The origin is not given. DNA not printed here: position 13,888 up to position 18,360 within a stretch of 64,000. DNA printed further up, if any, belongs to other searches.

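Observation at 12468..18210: Paralogous pair of atypical GT-B-like genes. The second is a 1390-aa fusion ending in a phosphodiester-glycosidase (NAGPA-like) domain, and the pair is separated by a MITE.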

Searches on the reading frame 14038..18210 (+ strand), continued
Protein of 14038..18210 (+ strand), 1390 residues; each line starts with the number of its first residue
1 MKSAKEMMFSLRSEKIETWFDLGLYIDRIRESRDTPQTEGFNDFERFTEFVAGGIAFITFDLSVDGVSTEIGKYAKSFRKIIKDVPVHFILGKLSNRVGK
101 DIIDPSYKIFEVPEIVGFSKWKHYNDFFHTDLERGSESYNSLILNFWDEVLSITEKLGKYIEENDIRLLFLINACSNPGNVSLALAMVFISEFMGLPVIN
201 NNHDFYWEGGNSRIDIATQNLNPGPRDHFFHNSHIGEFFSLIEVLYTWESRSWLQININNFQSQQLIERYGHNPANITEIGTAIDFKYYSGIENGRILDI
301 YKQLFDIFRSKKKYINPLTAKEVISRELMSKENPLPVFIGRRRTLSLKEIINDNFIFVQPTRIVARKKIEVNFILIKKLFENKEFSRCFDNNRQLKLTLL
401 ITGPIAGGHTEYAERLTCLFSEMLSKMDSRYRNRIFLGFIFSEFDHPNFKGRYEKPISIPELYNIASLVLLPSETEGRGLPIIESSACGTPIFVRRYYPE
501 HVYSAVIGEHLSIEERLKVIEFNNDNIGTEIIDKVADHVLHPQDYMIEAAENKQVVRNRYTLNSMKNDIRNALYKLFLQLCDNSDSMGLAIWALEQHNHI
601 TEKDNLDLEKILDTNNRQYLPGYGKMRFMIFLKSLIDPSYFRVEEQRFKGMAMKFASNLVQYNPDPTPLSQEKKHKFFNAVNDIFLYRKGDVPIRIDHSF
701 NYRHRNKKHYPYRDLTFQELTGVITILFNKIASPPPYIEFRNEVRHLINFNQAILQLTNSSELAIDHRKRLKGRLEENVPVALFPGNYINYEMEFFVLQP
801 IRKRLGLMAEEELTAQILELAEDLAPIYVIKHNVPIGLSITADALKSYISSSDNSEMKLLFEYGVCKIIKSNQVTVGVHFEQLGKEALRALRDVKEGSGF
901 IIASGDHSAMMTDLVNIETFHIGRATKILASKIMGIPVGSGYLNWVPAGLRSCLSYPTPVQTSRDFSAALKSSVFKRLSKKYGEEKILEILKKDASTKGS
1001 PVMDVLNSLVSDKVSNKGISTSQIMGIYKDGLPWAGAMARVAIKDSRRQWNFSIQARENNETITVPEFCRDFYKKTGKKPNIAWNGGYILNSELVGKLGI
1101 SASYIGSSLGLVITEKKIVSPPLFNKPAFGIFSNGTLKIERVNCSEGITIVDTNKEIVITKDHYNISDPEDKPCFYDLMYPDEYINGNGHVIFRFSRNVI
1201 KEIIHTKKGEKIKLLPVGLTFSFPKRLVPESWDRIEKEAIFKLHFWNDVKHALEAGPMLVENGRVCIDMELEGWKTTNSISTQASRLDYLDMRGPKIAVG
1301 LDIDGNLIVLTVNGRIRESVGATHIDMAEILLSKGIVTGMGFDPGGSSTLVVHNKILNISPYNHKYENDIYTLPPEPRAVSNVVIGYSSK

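Call 33: find_related_loci(query=A1, collection=genome_contigs, flank=8000)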
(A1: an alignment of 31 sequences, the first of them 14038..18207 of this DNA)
Query A1 (1390 aa) in genome_contigs; peptide patterns used: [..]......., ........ (x = any residue, [..] = any of these).
475 stretches matched a pattern; 367 encode a relative of the query (tblastn E <= 1e-3); the best 80 are kept; 80 distinct loci.
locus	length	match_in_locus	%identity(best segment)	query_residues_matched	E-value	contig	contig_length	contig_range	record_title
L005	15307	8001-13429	97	1-1390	0e+0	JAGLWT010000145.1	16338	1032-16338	MAG: bacterium isolate RS_12_30 ZL285.bin.30.fa_145, whole genome shotgun sequence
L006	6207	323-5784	73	5-1388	0e+0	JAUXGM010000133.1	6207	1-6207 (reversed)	MAG: bacterium isolate CSMAG_2929 CSMAG_2929_k117_1415181_length_6207_cov_18.0000, whole genome shotgun sequence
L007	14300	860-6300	71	1-1388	0e+0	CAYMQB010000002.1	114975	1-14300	MAG TPA_asm: uncultured bacterium isolate binchicken_co228_479 genome assembly, contig: NODE_83_length_114975_cov_43.472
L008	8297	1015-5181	71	1-1388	0e+0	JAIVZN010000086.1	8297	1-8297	MAG: Deltaproteobacteria bacterium isolate SFP3_US_06_6 NODE_4040_length_8396_cov_2.267626, whole genome shotgun sequenc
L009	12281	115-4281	68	1-1386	0e+0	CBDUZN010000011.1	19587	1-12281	MAG TPA_asm: uncultured bacterium isolate SRR22302362_concoct_0 genome assembly, contig: ERZ25746724.1077, whole genome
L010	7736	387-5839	51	5-1385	0e+0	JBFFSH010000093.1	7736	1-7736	MAG: Thermodesulfobacteriota bacterium isolate Mix_mud21.2022.07.37 k141_1303645_length_7736_cov_20.9593, whole genome s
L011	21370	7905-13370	53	3-1385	0e+0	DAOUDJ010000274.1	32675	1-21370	MAG TPA_asm: Anaerolineales bacterium isolate M42_98 k117_1116713, whole genome shotgun sequence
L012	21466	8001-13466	53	3-1385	0e+0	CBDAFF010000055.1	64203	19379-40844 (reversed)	MAG: uncultured Anaerolineales bacterium isolate MAG_101 genome assembly, contig: k141_248184, whole genome shotgun sequ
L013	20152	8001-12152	51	3-1387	0e+0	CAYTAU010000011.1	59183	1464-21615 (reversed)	MAG TPA_asm: uncultured Bacteroidales bacterium isolate SRP191223_co1_49 genome assembly, contig: NODE_293_length_59183_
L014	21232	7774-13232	52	3-1385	0e+0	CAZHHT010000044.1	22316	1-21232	MAG TPA_asm: uncultured Anaerolineales bacterium isolate binchicken_co228_499 genome assembly, contig: NODE_3094_length_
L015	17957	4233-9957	51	3-1382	0e+0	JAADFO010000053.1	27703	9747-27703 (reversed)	MAG: Nanobdellati archaeon isolate M_MaxBin.034 contig-127_4726, whole genome shotgun sequence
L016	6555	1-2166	97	669-1390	0e+0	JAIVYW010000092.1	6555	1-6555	MAG: Candidatus Atribacteria bacterium isolate SFP3_UM_09_14 NODE_6469_length_6555_cov_3.549938, whole genome shotgun se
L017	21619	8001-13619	50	7-1385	0e+0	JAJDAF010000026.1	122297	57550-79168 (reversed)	MAG: candidate division KSB1 bacterium isolate OFTM356 OFTM356_25, whole genome shotgun sequence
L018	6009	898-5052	51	3-1387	0e+0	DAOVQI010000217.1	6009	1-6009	MAG TPA_asm: Bacteroidota bacterium isolate CSMAG_1571 CSMAG_1571_k141_733784_length_6009_cov_74.1927, whole genome shot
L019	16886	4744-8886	51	3-1387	0e+0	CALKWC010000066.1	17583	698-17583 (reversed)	MAG TPA_asm: uncultured Marinilabiliales bacterium isolate SRR5894287_bin.66_CONCOCT_v1.1_MAG genome assembly, contig: E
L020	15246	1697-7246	51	7-1385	0e+0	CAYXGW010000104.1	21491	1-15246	MAG TPA_asm: uncultured Deferribacteres bacterium isolate binchicken_co182_195 genome assembly, contig: NODE_575_length_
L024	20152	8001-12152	51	3-1390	0e+0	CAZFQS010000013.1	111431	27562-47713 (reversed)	MAG TPA_asm: uncultured Bacteroidales bacterium isolate binchicken_co100_434 genome assembly, contig: NODE_160_length_11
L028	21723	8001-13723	49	3-1385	0e+0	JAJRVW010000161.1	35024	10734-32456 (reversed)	MAG: Calditrichota bacterium isolate Dive96_bin10.75 k141_2434169, whole genome shotgun sequence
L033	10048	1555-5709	50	3-1390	0e+0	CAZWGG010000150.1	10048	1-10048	MAG TPA_asm: uncultured Bacteroidales bacterium isolate binchicken_co129_198 genome assembly, contig: NODE_21470_length_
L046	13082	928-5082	48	4-1390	0e+0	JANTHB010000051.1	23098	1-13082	MAG: Bacteroidales bacterium isolate bin10098 c_000000001815, whole genome shotgun sequence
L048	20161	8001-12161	49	2-1390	0e+0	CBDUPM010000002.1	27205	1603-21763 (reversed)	MAG TPA_asm: uncultured Bacteroidales bacterium isolate SRR22808120_binner23_Refined_76 genome assembly, contig: ERZ2504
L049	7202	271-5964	47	11-1390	0e+0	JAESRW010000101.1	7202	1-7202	MAG: Flavobacteriales bacterium isolate NORP269 Contig_source1383C_15386, whole genome shotgun sequence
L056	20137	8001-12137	48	5-1390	0e+0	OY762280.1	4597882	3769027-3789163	MAG: Bacteroidales bacterium isolate 20329f36-1aa7-4b1c-baf8-c582a14de254 genome assembly, chromosome: 1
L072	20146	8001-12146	48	6-1390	0e+0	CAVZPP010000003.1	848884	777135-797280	MAG: uncultured Bacteroidaceae bacterium isolate MFD03804.bin.1.39 genome assembly, contig: contig_24679, whole genome s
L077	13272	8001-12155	48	4-1390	0e+0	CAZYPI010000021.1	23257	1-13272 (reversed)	MAG TPA_asm: uncultured Rikenellaceae bacterium isolate SRP163575_co1_577 genome assembly, contig: NODE_4494_length_2325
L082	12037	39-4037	48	53-1390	0e+0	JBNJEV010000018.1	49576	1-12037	MAG: Bacteroidota bacterium isolate Y23_0dBSd1.bin.109 NODE_269_length_49576_cov_22.088647, whole genome shotgun sequenc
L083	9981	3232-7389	47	3-1390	0e+0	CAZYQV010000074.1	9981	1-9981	MAG TPA_asm: uncultured Rikenellaceae bacterium isolate binchicken_co219_276 genome assembly, contig: k141_1383370, whol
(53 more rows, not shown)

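Call 57: search_protein_families(library=pfam, proteins=[L012:6748-7437:+, L012:5416-6744:+, L012:14243-15277:+, L017:5011-5943:+, L017:13628-14404:+, L028:6340-7230:+, L028:7357-7860:+, L020:580-1347:+, L020:7314-7700:+, L015:4399-5559:+], max_evalue=0.001)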
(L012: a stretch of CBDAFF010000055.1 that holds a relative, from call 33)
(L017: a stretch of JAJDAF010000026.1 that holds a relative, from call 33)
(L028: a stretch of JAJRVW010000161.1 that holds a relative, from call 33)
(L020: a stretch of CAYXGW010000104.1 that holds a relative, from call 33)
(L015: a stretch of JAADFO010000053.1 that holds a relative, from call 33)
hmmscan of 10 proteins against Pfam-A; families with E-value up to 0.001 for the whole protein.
L012:6748-7437:+ (229 aa): 1 family
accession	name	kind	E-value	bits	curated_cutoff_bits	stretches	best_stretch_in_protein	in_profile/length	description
PF12654.12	DUF3786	-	4.9e-41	140.6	27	1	45-220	1-176/176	Domain of unknown function (DUF3786)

L012:5416-6744:+ (442 aa): 0 families

L012:14243-15277:+ (344 aa): 6 families
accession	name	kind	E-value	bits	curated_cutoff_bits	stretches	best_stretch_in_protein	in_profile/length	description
PF13377.12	Peripla_BP_3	-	1.1e-36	126.9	26.5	1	173-334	1-167/167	Periplasmic binding protein-like domain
PF00532.27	Peripla_BP_1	-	7.7e-22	78.5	22.2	1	61-312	2-261/281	Periplasmic binding proteins and sugar binding domain of LacI family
PF13407.12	Peripla_BP_4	-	1.1e-13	51.8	35.1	1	71-315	5-257/258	Periplasmic binding protein domain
PF00356.27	LacI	-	2.5e-13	50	27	1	4-48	1-45/46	Bacterial regulatory proteins, lacI family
PF00165.29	HTH_AraC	-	1.1e-05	25.9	26.6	0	31-58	5-32/42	Bacterial regulatory helix-turn-helix proteins, AraC family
PF13384.12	HTH_23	-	1.5e-05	25.1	24.6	0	4-26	19-41/50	Homeodomain-like domain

L017:5011-5943:+ (310 aa): 3 families
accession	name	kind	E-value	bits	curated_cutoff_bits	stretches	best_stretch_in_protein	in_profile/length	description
PF03466.25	LysR_substrate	-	1.6e-43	149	28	1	100-307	3-207/209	LysR substrate binding domain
PF00126.33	HTH_1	-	7.9e-19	67.8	26.6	1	15-74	1-60/60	Bacterial regulatory helix-turn-helix protein, lysR family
PF12849.12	PBP_like_2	-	9.1e-05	22.8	27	1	113-203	19-114/267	PBP superfamily domain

L017:13628-14404:+ (258 aa): 1 family
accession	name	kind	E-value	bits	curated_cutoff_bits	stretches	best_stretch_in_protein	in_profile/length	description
PF13563.12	2_5_RNA_ligase2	-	0.00076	20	27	0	144-228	57-136/152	2'-5' RNA ligase superfamily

L028:6340-7230:+ (296 aa): 1 family
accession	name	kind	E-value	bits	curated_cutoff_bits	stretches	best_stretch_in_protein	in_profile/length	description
PF14054.11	DUF4249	-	1.7e-08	34.8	28.5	1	20-262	12-231/269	Domain of unknown function (DUF4249)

L028:7357-7860:+ (167 aa): 1 family
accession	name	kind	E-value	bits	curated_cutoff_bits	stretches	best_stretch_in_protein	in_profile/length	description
PF12867.12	DinB_2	-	1.3e-07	32.5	24.8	1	19-155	13-128/128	DinB superfamily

L020:580-1347:+ (255 aa): 1 family
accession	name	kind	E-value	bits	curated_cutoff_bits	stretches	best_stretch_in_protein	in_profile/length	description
PF02633.19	Creatininase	-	4.3e-45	154.4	31.3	1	11-245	1-235/238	Creatinine amidohydrolase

L020:7314-7700:+ (128 aa): 0 families

L015:4399-5559:+ (386 aa): 6 families
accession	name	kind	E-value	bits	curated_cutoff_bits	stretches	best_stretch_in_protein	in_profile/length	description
PF00534.26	Glycos_transf_1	-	4.3e-28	98.4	26.4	1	194-329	6-145/172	Glycosyl transferases group 1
PF13692.12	Glyco_trans_1_4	-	5.9e-21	75.6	27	1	205-329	3-129/142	Glycosyl transferases group 1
PF13439.12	Glyco_transf_4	-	9.2e-15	55.5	28.5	1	47-175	4-146/170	Glycosyltransferase Family 4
PF13579.12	Glyco_trans_4_4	-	2e-05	25.4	29.7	1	45-150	1-107/158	Glycosyl transferase 4-like domain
PF20706.3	GT4-conflict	-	8.8e-05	22.1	26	1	205-312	199-317/385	Family 4 Glycosyltransferase in conflict systems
PF13477.12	Glyco_trans_4_2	-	0.00067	20.3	23.4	0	51-146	13-109/139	Glycosyl transferase 4-like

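Call 58: search_protein_families(library=padloc, proteins=[window:14038-18210:+], max_evalue=0.01)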
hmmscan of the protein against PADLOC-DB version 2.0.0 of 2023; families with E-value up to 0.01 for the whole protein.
window:14038-18210:+ (1390 aa): 0 families

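Call 81: find_related_loci(query=A1, collection=viral_contigs, flank=3000)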
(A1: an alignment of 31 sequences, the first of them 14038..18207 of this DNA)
Query A1 (1390 aa) in viral_contigs; peptide patterns used: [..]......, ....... (x = any residue, [..] = any of these).
40 stretches matched a pattern, but none encodes a relative of the query by tblastn (E <= 1e-3).
